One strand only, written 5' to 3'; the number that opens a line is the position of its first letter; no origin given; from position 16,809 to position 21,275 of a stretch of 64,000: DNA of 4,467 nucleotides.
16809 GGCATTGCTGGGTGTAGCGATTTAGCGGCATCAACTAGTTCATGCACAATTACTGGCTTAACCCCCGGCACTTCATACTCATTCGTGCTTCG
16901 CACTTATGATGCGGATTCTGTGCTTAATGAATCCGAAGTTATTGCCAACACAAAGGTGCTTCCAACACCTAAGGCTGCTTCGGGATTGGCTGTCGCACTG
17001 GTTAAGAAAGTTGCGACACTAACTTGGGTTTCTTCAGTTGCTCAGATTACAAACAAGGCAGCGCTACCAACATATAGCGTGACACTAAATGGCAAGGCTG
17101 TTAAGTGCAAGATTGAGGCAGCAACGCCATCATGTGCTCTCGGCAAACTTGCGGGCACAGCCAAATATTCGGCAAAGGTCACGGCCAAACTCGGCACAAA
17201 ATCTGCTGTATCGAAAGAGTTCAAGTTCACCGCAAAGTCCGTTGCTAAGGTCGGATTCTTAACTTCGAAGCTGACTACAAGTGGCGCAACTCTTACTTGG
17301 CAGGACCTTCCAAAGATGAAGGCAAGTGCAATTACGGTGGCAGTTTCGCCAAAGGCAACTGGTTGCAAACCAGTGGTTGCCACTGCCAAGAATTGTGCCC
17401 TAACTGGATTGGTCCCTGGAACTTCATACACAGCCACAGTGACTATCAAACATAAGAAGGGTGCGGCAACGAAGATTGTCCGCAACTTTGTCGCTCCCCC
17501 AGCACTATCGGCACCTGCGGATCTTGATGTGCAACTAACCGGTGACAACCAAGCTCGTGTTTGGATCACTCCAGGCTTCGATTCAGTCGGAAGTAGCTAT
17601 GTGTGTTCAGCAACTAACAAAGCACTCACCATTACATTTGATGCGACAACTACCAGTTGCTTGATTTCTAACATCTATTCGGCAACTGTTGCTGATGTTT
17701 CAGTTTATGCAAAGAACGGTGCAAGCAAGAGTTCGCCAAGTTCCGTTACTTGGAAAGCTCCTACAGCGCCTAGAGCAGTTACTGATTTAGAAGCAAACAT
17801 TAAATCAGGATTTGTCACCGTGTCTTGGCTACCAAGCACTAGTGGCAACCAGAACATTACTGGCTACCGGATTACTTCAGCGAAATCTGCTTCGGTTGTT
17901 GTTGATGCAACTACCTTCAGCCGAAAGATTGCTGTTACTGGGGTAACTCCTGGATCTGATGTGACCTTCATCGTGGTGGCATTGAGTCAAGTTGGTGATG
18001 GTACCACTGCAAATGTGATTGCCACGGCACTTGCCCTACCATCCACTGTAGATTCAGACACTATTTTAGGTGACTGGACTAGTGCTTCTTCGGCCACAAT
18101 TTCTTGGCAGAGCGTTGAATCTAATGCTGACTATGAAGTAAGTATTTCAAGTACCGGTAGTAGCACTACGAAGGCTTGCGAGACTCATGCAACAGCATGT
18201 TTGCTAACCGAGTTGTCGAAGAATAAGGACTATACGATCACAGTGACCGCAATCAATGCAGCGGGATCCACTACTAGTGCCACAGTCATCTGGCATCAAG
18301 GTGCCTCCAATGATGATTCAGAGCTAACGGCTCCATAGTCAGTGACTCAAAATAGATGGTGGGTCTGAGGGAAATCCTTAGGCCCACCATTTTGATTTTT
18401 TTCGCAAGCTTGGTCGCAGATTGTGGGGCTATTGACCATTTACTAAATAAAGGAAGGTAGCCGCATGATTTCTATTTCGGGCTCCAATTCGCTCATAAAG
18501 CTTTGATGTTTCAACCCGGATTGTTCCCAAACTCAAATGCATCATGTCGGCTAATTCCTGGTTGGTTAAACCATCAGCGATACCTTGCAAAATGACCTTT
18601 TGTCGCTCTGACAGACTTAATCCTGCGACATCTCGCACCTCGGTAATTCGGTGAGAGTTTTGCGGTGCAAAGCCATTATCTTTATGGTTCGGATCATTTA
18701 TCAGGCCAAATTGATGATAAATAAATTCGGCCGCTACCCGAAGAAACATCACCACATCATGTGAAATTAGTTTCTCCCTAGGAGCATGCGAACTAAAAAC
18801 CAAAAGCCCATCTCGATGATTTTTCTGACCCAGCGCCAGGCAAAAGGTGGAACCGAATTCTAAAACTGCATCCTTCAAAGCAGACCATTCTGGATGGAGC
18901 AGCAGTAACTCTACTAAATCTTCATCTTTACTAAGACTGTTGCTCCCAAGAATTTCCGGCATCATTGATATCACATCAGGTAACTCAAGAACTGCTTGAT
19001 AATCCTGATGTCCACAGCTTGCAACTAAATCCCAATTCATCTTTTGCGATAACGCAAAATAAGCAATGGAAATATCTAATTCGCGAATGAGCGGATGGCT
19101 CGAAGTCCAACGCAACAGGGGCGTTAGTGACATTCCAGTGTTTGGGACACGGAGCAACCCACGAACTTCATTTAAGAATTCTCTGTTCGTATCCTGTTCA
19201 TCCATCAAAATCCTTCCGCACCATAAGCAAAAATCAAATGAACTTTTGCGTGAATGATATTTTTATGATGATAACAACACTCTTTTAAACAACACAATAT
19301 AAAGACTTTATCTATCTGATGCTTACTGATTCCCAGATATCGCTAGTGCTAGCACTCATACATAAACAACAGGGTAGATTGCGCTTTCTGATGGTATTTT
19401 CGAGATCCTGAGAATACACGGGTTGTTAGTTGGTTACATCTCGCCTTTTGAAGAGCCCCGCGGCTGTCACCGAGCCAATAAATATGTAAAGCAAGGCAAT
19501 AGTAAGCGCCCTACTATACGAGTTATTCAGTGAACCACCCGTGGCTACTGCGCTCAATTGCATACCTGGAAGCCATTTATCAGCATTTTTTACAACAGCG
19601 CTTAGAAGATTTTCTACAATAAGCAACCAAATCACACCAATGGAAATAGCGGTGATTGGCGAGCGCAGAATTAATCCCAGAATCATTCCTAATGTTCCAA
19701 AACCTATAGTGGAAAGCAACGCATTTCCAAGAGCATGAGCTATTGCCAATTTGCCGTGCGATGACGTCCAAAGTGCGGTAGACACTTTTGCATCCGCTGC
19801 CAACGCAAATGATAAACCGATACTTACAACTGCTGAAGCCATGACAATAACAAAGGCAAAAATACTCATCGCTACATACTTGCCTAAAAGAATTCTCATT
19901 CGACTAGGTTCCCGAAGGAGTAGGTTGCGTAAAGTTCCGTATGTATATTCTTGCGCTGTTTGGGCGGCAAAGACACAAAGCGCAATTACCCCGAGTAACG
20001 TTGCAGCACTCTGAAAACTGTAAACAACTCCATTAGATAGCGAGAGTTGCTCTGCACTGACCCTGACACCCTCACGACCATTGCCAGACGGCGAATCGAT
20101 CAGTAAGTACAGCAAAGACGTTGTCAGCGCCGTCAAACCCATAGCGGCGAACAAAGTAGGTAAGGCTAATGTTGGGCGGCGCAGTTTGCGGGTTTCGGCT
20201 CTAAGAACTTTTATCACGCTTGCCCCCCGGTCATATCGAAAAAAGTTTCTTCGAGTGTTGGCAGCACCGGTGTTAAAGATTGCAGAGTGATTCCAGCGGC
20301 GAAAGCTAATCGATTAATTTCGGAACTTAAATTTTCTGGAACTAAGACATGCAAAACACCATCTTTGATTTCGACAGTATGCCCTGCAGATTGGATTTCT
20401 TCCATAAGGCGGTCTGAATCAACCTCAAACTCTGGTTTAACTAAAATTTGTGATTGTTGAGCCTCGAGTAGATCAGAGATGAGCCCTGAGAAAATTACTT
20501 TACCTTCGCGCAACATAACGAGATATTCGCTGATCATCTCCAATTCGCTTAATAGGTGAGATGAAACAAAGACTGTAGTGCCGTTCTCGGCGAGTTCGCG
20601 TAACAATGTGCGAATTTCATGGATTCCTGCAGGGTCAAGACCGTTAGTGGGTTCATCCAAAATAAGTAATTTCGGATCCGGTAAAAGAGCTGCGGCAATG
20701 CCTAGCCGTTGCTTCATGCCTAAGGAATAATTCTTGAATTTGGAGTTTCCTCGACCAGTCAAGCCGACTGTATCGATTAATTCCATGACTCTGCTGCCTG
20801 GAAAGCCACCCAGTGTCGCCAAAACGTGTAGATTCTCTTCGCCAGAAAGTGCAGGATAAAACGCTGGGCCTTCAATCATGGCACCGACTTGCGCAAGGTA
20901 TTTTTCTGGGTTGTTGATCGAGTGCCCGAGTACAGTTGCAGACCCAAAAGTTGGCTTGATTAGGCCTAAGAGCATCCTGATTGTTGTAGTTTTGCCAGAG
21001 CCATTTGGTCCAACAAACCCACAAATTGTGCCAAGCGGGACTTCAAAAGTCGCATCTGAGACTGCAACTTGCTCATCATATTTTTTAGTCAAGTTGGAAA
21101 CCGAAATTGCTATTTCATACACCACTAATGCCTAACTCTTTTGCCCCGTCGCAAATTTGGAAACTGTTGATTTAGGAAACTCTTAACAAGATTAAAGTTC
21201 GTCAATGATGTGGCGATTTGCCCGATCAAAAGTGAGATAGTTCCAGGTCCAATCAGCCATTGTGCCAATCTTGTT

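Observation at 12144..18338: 2064-aa secreted protein of about 21 Fn3-like repeats in two flavours, each with a Cys pair, and no recognisable wall anchor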

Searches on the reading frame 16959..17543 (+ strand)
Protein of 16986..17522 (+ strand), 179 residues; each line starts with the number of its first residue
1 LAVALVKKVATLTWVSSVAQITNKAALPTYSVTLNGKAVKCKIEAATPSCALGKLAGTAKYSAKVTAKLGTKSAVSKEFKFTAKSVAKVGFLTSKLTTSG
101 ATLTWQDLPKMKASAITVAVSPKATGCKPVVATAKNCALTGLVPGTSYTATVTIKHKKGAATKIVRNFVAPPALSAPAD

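Call 45: search_protein_families(library=pfam, proteins=[window:16986-17522:+], max_evalue=1)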
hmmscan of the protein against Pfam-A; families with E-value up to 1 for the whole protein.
window:16986-17522:+ (179 aa): 3 families
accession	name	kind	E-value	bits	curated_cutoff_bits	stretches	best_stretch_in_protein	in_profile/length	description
PF00041.27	fn3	-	7e-08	33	25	1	95-159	10-73/84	Fibronectin type III domain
PF17425.8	Arylsulfotran_N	-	0.047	14.2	24.2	1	114-161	24-78/88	Arylsulfotransferase Ig-like domain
PF09167.16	DUF1942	-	0.12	13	22.4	1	142-170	36-64/123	Domain of unknown function (DUF1942)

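Call 53: find_related_loci(query=A4, collection=metagenome_contigs, flank=8000)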
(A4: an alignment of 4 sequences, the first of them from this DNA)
Query A4 (195 aa) in metagenome_contigs; peptide patterns used: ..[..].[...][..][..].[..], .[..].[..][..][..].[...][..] (x = any residue, [..] = any of these).
470 stretches matched a pattern, but none encodes a relative of the query by tblastn (E <= 1e-3).

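Call 54: find_homologous_proteins(query=A4, max_evalue=0.001)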
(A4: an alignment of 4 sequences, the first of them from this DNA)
Query A4 (4 sequences): 8000 candidates shared short words with the query, none scored E <= 0.001.

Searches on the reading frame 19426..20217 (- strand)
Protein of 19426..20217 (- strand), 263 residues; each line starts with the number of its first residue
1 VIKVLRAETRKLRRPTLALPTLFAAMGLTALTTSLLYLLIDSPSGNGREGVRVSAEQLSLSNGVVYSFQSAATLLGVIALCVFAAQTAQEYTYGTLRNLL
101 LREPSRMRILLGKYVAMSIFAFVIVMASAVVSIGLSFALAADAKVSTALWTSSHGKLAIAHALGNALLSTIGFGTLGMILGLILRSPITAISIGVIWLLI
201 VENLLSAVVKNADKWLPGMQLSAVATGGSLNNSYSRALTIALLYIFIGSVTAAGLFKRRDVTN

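Call 7: search_protein_families(library=pfam, proteins=[window:19426-20217:-], max_evalue=0.001)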
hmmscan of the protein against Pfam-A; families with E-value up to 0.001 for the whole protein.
window:19426-20217:- (263 aa): 2 families
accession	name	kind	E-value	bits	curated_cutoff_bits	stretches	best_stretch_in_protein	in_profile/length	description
PF12730.13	ABC2_membrane_4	-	1.7e-08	35.1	27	1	5-140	2-125/179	ABC-2 family transporter protein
PF12679.13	ABC2_membrane_2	-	1.7e-07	31.2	27.2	1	53-205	72-203/283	ABC-2 family transporter protein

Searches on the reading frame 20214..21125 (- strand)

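Call 7: search_protein_families(library=pfam, proteins=[window:20214-21125:-], max_evalue=0.001)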
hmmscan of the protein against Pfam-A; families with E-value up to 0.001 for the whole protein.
window:20214-21125:- (303 aa): 3 families
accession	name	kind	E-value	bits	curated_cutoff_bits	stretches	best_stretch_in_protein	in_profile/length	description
PF00005.33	ABC_tran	-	1.7e-26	93.9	25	1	23-161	2-137/137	ABC transporter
PF13304.12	AAA_21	-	5.3e-18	66.5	27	1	124-192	229-300/304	AAA domain, putative AbiEii toxin, Type IV TA system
PF13401.12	AAA_22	-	0.00056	20.7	27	0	37-176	10-109/130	AAA domain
